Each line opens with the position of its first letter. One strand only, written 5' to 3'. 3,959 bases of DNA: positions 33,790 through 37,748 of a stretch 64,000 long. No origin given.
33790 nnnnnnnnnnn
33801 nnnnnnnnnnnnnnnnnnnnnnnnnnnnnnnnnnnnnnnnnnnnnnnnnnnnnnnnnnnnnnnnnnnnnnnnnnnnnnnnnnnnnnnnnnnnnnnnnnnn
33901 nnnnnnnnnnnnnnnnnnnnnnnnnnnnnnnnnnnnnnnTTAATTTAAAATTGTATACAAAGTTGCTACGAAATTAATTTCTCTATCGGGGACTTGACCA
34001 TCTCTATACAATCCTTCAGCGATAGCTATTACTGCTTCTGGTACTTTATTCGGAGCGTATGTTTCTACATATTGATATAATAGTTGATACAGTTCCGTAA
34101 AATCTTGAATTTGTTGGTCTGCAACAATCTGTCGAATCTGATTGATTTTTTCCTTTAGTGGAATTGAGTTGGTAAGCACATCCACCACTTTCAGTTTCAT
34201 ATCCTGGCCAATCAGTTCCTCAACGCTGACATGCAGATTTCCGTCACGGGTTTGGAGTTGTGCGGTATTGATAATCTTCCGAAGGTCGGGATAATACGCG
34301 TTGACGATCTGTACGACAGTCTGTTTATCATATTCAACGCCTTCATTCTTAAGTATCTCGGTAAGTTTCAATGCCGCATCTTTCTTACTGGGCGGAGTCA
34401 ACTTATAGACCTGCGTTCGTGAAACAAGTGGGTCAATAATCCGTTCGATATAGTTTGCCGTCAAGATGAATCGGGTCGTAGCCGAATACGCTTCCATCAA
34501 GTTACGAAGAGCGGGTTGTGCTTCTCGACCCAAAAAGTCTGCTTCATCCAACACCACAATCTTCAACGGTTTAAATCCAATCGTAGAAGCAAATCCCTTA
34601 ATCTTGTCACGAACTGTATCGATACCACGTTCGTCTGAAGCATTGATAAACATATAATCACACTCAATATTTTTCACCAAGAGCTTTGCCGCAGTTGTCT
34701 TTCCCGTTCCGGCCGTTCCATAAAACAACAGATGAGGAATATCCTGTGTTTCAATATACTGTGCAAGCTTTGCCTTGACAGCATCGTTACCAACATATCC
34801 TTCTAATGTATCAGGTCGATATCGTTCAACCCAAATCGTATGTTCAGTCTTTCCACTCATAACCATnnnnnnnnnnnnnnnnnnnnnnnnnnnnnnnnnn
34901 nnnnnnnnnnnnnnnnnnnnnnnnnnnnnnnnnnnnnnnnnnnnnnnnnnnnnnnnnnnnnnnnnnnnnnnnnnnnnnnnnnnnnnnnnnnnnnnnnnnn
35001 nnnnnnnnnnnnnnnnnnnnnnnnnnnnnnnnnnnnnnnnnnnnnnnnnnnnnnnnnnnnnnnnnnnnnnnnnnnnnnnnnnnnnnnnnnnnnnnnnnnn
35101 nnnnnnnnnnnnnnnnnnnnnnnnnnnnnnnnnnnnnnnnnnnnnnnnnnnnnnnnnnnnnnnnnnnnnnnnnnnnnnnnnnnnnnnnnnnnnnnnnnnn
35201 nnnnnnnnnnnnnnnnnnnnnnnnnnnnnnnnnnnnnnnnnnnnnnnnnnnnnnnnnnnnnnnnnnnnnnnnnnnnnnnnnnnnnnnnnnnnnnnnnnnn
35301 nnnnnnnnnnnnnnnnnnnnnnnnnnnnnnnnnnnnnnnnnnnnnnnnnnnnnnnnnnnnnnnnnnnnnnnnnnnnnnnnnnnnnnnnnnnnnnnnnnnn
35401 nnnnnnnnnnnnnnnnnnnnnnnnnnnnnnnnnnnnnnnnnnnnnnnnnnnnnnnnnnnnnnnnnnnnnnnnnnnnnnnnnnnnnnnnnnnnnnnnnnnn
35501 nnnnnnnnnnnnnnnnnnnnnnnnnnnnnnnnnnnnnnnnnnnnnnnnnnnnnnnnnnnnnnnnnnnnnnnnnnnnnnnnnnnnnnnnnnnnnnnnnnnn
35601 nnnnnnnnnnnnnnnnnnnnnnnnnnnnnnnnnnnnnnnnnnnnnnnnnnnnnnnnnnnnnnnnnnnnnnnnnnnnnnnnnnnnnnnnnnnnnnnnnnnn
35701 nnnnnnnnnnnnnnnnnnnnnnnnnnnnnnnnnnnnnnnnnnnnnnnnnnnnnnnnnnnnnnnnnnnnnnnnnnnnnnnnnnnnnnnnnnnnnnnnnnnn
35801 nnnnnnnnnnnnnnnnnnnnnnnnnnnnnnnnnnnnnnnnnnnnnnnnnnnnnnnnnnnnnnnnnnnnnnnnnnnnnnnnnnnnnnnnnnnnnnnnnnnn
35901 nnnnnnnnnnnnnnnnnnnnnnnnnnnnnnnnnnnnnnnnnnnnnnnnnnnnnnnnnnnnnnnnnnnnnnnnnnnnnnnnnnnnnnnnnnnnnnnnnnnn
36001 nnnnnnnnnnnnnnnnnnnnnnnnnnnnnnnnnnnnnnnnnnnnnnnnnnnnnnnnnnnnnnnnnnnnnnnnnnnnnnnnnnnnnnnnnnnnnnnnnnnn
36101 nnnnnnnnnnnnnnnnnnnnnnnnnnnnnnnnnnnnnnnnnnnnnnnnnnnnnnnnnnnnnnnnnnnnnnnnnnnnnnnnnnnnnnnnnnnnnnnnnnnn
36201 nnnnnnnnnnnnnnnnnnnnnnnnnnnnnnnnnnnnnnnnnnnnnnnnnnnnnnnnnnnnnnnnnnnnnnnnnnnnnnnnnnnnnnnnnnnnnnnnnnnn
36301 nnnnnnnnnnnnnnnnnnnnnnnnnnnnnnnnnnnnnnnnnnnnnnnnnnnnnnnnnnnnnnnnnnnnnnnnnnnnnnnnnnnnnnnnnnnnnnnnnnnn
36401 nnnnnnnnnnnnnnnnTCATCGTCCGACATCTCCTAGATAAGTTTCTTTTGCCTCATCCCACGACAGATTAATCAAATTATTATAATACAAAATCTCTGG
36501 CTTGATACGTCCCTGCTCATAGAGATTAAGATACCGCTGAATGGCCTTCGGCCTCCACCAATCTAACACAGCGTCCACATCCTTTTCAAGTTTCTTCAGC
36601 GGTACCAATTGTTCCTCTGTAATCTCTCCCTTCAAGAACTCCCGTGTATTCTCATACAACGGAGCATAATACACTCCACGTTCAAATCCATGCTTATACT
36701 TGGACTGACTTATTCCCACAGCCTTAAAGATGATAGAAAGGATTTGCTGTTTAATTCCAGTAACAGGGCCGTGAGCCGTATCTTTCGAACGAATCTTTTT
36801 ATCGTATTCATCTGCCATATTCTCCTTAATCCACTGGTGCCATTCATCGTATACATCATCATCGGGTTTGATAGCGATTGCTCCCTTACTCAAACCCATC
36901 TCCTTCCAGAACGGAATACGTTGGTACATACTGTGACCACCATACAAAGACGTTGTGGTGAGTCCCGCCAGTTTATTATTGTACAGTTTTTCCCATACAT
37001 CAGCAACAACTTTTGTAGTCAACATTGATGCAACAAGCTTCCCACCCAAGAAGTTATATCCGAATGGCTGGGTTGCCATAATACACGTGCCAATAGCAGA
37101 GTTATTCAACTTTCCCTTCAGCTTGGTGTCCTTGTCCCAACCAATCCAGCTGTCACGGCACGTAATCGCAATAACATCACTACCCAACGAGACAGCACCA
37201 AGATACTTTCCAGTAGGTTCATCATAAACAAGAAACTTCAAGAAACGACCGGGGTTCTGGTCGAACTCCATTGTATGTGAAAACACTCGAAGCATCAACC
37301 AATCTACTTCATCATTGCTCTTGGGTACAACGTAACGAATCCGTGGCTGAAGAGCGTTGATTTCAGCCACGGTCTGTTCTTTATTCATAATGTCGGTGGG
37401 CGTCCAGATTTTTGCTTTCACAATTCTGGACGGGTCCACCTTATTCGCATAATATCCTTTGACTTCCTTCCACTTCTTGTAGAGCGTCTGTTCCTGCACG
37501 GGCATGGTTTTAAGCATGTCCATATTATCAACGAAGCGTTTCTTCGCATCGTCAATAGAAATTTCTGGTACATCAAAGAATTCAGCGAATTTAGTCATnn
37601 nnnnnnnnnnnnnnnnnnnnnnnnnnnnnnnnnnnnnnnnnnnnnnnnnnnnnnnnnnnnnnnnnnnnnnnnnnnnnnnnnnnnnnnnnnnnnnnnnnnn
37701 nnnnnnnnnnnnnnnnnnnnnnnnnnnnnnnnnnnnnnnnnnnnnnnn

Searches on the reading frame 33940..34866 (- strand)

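Call 75: search_protein_families(library=pfam, proteins=[window:33940-34866:-], max_evalue=0.001)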
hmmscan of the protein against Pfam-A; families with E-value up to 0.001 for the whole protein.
window:33940-34866:- (308 aa): 7 families
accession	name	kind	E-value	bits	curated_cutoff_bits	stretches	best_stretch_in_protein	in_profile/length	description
PF00004.35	AAA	-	1.2e-15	58.6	21.2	1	46-153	1-125/131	ATPase family associated with various cellular activities (AAA)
PF13177.12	DNA_pol3_delta2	-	3.3e-10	40.6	27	1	79-158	80-159/161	DNA polymerase III, delta subunit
PF13401.12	AAA_22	-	3.5e-07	31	27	0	45-90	7-55/130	AAA domain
PF05496.18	RuvB_N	-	7.8e-07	29.4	27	1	17-127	2-111/159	Holliday junction DNA helicase RuvB P-loop domain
PF13173.12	AAA_14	-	9.7e-05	22.8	27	1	47-158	6-122/129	AAA domain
PF21328.3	Gp44_lid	-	0.00033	21.2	27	1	163-209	8-55/63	Sliding-clamp-loader large subunit, AAA+ ATPase lid domain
PF03215.21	Rad17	-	0.0004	20.8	23.8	0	8-93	5-96/186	Rad17 P-loop domain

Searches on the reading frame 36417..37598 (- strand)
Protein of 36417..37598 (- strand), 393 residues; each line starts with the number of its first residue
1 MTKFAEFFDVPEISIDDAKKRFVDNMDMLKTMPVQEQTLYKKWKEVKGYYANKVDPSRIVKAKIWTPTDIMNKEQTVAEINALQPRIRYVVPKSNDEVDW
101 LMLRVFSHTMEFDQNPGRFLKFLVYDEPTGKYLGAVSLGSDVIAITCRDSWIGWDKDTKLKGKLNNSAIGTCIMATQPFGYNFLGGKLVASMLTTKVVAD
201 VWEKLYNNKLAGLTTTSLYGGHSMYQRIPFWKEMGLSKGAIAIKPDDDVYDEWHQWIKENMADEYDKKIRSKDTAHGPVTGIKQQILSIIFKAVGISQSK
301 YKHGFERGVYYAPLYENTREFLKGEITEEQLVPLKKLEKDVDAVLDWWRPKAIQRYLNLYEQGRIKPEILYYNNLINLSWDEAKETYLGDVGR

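Call 75: search_protein_families(library=pfam, proteins=[window:36417-37598:-], max_evalue=0.001)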
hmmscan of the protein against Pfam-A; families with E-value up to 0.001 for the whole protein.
window:36417-37598:- (393 aa): 1 family
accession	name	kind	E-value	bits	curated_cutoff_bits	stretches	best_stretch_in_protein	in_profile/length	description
PF14236.12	DruA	-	1.3e-31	110.3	27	1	80-324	45-297/297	Druantia protein DruA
